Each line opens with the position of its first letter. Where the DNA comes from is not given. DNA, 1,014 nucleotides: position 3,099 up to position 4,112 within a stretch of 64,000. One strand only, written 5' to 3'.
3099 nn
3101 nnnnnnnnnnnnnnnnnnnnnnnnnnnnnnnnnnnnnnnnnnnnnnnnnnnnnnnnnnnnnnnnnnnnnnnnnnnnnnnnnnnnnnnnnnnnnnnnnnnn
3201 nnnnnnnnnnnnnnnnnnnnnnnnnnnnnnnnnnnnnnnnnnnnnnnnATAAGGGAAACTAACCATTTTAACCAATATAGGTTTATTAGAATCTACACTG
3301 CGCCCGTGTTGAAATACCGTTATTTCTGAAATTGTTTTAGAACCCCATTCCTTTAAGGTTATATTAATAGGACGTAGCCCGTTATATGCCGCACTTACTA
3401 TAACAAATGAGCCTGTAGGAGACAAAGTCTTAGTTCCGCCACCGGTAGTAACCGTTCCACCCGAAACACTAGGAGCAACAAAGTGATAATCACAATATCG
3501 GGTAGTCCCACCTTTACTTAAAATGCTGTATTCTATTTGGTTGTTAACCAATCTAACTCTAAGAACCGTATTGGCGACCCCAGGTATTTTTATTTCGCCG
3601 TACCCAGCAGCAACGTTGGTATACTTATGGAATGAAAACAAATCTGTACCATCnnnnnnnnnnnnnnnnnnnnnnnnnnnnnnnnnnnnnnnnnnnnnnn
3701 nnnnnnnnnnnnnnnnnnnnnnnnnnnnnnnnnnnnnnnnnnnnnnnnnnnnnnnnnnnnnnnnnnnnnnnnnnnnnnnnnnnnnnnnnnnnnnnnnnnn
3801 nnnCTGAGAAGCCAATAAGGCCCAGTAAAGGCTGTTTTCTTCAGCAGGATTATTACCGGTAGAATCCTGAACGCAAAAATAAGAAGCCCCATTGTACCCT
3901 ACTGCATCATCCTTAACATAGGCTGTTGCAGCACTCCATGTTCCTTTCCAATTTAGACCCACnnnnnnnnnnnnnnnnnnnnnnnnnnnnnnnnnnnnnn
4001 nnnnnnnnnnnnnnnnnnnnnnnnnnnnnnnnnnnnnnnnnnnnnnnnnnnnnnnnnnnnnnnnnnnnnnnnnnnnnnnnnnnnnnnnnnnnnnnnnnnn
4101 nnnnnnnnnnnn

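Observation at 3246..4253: Collagen-like protein with an embedded chitin-binding-type (CBM5/12) motif inside the late head-gene region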

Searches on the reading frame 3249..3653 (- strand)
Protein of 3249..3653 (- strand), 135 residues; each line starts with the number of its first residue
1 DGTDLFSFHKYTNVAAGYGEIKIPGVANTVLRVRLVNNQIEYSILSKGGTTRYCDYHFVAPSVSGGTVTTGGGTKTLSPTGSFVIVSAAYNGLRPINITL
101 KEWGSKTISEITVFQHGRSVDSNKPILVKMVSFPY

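Call 29: find_homologous_proteins(query=window:3249-3653:-, max_evalue=0.001)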
Query seq(135 aa): 15 candidates shared short words with the query, none scored E <= 0.001.

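Call 52: search_dna_similar(query=window:3249-3641:-, collection=phages, mode=protein, max_evalue=0.001, max_rows=60)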
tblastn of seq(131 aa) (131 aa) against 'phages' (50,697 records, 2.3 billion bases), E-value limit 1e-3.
Records with a match: 20; places in all: 20; records where one place covers at least 80% of the query: 17.
Best place of each record, by identity: >=99% 2; <60% 18.
By first word of the organism name: Escherichia 18; Kosakonia 2.
By host as written in the record: Escherichia coli 9; Escherichia coli K12 2; Escherichia coli str. K-12 substr. MG1655 2; - 2; Kosakonia cowanii 2; Escherichia coli K-12 1; Escherichia coli strain 4215/4 serogroup O103 1; Escherichia coli BL21 1.
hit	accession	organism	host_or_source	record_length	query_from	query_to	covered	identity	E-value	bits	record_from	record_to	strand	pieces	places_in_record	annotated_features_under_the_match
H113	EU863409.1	Escherichia phage JS10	Escherichia coli K12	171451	1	131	100%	100.0%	1e-72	240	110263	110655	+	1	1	tail fiber-like protein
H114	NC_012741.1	Escherichia phage JS10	Escherichia coli K12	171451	1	131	100%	100.0%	1e-72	240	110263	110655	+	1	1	tail fiber protein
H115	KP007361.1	Escherichia phage vB_EcoM_VR25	Escherichia coli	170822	2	131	99%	55.7%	3e-36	136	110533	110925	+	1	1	hypothetical protein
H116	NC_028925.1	Escherichia phage vB_EcoM_VR25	Escherichia coli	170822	2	131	99%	55.7%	3e-36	136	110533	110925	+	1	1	tail fiber protein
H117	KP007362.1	Escherichia phage vB_EcoM_VR26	Escherichia coli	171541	2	131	99%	55.7%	7e-36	135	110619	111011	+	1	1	hypothetical protein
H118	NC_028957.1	Escherichia phage vB_EcoM_VR26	Escherichia coli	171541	2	131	99%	55.7%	7e-36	135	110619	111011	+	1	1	tail fiber protein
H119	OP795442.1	Escherichia phage A7_1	Escherichia coli str. K-12 substr. ...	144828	2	131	99%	46.6%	7e-27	109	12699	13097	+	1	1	tail fiber protein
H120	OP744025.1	Escherichia phage A5-4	Escherichia coli str. K-12 substr. ...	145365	2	131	99%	46.6%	7e-27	109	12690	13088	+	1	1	tail fiber protein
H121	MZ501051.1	Escherichia phage AugustePiccard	Escherichia coli K-12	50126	2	131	99%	45.8%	2e-22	96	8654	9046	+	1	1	collagen repeat protein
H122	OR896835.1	Escherichia phage RobRod40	Escherichia coli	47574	2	131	99%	45.8%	3e-22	96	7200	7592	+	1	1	tail fiber protein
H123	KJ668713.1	Escherichia phage e4/1c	-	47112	2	131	99%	45.8%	3e-22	96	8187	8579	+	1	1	e41c_0011: putative tail fiber protein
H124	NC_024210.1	Escherichia phage e4/1c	-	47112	2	131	99%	45.8%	3e-22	96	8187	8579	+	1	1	tail fiber protein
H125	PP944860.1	Escherichia phage AN_ECEAS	Escherichia coli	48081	2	131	99%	38.1%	8e-17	81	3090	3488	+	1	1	putative tail fiber protein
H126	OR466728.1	Escherichia phage ES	Escherichia coli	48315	2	131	99%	38.1%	9e-17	81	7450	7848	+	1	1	hypothetical protein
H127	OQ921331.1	Escherichia phage vB_EcoP_PAS7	Escherichia coli strain 4215/4 ...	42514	10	129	92%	32.3%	7e-6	49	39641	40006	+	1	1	putative tail fiber protein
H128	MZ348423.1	Kosakonia phage 305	Kosakonia cowanii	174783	11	129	91%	29.5%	2e-8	57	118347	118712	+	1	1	hypothetical protein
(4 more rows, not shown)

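Call 71: predict_structure(alignment_id=A4)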
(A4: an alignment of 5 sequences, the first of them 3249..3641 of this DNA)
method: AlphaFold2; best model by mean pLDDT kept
length: 131 residues; sequences in the alignment: 5
mean_pLDDT: 70.6   pTM: 0.63
mean pLDDT of the five models: 70.6, 70.0, 68.6, 58.6, 47.1
residues with pLDDT >= 90: 1; 70-90: 69; 50-70: 50; < 50: 11
segments of 3 or more residues with pLDDT < 50: 77-87
pLDDT, mean of each block of 10 residues (from residue 1): 64 77 85 79 72 71 59 53 46 82 85 59 83 82
secondary structure, 60 per line:
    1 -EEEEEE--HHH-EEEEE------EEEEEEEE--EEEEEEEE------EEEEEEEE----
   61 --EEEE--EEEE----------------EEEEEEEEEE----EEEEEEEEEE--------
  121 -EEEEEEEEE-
elements in order: E2-7 E14-18 E25-32 E35-42 E49-56 E63-66 E69-72 E89-98 E103-112 E122-130

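Call 83: get_annotated_region(hit=H127, flank=4000)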
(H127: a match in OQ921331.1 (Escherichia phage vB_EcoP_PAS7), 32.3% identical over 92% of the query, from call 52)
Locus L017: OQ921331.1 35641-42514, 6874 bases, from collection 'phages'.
description: Escherichia phage vB_EcoP_PAS7, complete genome.
organism: Escherichia phage vB_EcoP_PAS7 (NCBI taxid 3053875)
taxonomy: Viruses; Duplodnaviria; Heunggongvirae; Uroviricota; Caudoviricetes; Autographiviridae; Slopekvirinae
host: Escherichia coli strain 4215/4 serogroup O103; source: cow feces from small farm; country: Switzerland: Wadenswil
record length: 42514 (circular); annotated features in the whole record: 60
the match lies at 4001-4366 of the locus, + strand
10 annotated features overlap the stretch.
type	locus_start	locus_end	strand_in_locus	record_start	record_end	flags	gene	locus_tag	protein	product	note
CDS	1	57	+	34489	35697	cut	-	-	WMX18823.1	Non-contractile tail fiber protein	non-contractile tail fiber protein Gp17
CDS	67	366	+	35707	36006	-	-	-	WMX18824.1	hypothetical protein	-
CDS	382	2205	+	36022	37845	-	-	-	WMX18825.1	terminase large subunit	terminase large subunit Gp19, DNA packaging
CDS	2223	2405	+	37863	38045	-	-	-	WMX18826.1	hypothetical protein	-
CDS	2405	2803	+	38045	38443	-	-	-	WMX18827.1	putative spanin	-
CDS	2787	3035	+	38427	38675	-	-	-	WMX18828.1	hypothetical protein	-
CDS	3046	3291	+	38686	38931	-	-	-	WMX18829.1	hypothetical protein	-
CDS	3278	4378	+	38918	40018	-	-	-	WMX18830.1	putative tail fiber protein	-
CDS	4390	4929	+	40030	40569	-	-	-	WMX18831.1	endolysin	-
CDS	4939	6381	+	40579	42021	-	-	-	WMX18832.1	tailspike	receptor binding protein; putative O103 antigen binding protein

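Call 84: get_annotated_region(hit=H128, flank=3500)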
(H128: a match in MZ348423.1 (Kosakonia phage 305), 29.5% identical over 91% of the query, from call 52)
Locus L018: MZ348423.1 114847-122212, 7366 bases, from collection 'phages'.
description: Kosakonia phage 305, complete genome.
organism: Kosakonia phage 305 (NCBI taxid 2863193)
taxonomy: Viruses; Duplodnaviria; Heunggongvirae; Uroviricota; Caudoviricetes; Straboviridae; Tevenvirinae; Kanagawavirus; Kanagawavirus threeohfive
host: Kosakonia cowanii; source: -; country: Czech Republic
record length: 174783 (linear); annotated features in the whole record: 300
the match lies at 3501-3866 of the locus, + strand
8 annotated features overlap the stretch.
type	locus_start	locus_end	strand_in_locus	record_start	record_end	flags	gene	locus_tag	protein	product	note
CDS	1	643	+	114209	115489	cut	-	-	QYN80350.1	capsid vertex protein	-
CDS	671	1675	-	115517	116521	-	-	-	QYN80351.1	RNA ligase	-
CDS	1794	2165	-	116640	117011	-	-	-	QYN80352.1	hypothetical protein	-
CDS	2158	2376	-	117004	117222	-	-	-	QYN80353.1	hypothetical protein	-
CDS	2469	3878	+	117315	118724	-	-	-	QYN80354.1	hypothetical protein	-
CDS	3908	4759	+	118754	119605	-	-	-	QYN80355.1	hypothetical protein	-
CDS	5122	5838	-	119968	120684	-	-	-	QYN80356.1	inhibitor of prohead protease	-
CDS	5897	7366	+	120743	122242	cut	-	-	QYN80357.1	DNA helicase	-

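Call 115: search_protein_families(library=pfam, proteins=[L017:3278-4378:+], max_evalue=0.01)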
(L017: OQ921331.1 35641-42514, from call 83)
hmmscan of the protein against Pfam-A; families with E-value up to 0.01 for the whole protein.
L017:3278-4378:+ (366 aa): 2 families
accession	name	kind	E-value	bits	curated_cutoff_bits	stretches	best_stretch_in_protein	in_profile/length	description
PF01391.23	Collagen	-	8.2e-23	80.4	27.2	4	173-229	1-57/60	Collagen triple helix repeat (20 copies)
PF02839.19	CBM_5_12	-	0.001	19.5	26.2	1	98-134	1-40/44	Carbohydrate-binding module family 5/12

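Call 135: search_protein_representatives(protein=window:3249-3641:-)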
Query: 131 residues. Proteins with E-value up to 0.001 (for the whole library): 15; up to 1e-10: 11; up to 1e-30: 3. The best 15 are listed.
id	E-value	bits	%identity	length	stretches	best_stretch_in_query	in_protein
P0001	6.9e-80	281.5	99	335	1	1-131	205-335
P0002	2.9e-37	143.8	53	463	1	2-130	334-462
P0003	1.1e-34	135.5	54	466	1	2-129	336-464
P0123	2.0e-30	121.7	54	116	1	18-131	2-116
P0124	1.4e-29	119.0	51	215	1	2-129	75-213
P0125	1.2e-28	116.0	45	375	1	2-131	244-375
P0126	3.0e-25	105.0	46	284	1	6-130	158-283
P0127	1.2e-24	103.0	46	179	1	6-129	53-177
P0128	2.2e-23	99.0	43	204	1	3-131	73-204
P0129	6.3e-23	97.5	41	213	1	2-130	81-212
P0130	6.0e-19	84.6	39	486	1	2-131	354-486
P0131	6.5e-06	42.5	35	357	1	10-129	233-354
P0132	2.4e-04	37.4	42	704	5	56-106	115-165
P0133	5.1e-04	36.4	35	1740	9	59-98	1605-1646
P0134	9.7e-04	35.4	31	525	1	3-129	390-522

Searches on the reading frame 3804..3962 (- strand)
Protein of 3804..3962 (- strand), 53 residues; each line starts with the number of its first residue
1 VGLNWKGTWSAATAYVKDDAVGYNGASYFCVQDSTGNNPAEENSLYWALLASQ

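Call 26: search_solved_structures(query=A2, max_evalue=1, show_alignments=3)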
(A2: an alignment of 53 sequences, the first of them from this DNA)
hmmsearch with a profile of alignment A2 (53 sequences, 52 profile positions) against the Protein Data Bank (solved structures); distinct sequences matched with E-value up to 1: 30.
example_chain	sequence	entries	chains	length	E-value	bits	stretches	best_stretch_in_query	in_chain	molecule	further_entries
4ilv_A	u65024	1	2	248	2.2e-07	34.1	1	7-46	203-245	Intradiol ring-cleavage dioxygenase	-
1ed7_A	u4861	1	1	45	4.6e-07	33.1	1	8-48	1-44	CHITINASE A1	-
9jeo_A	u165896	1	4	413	7.8e-06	29.1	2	7-37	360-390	NodB homology domain-containing protein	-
8yfp_A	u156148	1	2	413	1e-05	28.8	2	6-37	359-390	NodB homology domain-containing protein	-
8yh4_A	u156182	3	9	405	1.1e-05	28.7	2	7-36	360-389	NodB homology domain-containing protein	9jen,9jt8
9jt0_A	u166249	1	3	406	1.1e-05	28.7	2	7-36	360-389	NodB homology domain-containing protein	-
4nz1_A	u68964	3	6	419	1.7e-05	28.1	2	6-41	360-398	Deacetylase DA1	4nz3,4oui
4ny2_A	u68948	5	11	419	1.7e-05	28.1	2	6-41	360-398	Deacetylase DA1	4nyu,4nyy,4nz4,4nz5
3wx7_A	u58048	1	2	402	0.00012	25.3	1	6-38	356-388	Chitin oligosaccharide deacetylase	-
9fbp_A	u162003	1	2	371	0.00052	23.3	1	8-48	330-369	Chitinase 60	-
9fbo_A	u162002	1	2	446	0.00067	22.9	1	8-48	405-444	Chitinase 60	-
4hmc_A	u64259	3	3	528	0.00082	22.7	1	8-48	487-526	Chitinase 60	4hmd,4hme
4mb3_A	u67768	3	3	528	0.00082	22.7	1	8-48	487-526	Chitinase 60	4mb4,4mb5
4tx8_A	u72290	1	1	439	0.0022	21.3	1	9-47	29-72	Probable chitinase A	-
7okr_AAA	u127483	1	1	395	0.0039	20.5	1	4-48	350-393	Chitinase B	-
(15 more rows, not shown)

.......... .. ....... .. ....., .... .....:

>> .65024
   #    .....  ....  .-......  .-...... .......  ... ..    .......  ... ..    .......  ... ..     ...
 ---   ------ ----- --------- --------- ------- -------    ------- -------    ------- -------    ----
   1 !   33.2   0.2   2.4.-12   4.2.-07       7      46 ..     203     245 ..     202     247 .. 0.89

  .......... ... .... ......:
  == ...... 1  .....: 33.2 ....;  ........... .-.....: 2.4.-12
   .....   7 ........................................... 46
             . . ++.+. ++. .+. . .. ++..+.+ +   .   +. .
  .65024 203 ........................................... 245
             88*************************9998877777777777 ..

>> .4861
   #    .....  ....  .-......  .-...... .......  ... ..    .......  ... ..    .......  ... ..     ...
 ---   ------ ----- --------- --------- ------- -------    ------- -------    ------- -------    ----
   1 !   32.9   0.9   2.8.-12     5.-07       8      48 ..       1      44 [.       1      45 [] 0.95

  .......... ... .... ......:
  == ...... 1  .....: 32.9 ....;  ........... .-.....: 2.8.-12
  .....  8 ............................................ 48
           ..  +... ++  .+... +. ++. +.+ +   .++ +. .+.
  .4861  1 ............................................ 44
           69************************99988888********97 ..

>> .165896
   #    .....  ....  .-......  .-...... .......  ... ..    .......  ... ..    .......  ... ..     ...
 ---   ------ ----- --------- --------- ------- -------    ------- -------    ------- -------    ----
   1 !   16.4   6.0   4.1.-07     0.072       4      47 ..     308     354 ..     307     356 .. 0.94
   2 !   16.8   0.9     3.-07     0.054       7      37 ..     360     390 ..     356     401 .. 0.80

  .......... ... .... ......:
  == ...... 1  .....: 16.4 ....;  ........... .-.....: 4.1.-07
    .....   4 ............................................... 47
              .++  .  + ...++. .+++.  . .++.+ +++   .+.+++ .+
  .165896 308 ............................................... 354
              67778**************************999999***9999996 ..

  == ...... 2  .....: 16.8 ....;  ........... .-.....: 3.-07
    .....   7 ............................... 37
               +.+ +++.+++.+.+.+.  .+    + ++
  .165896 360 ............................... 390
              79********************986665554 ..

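Call 27: search_protein_families(library=pfam, alignment_id=A2, max_evalue=0.01)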
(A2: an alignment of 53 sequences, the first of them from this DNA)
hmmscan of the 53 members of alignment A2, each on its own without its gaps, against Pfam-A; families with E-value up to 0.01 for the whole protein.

A. member 1, seq(53 aa): 1 family
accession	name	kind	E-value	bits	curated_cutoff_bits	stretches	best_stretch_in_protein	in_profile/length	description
PF02839.19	CBM_5_12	-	2.9e-06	27.6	26.2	1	8-36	1-29/44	Carbohydrate-binding module family 5/12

B. families by the number of members that match (of 53 scanned): 2 families
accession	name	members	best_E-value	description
PF02839.19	CBM_5_12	50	1.6e-08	Carbohydrate-binding module family 5/12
PF14600.11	CBM_5_12_2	2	0.0019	Cellulose-binding domain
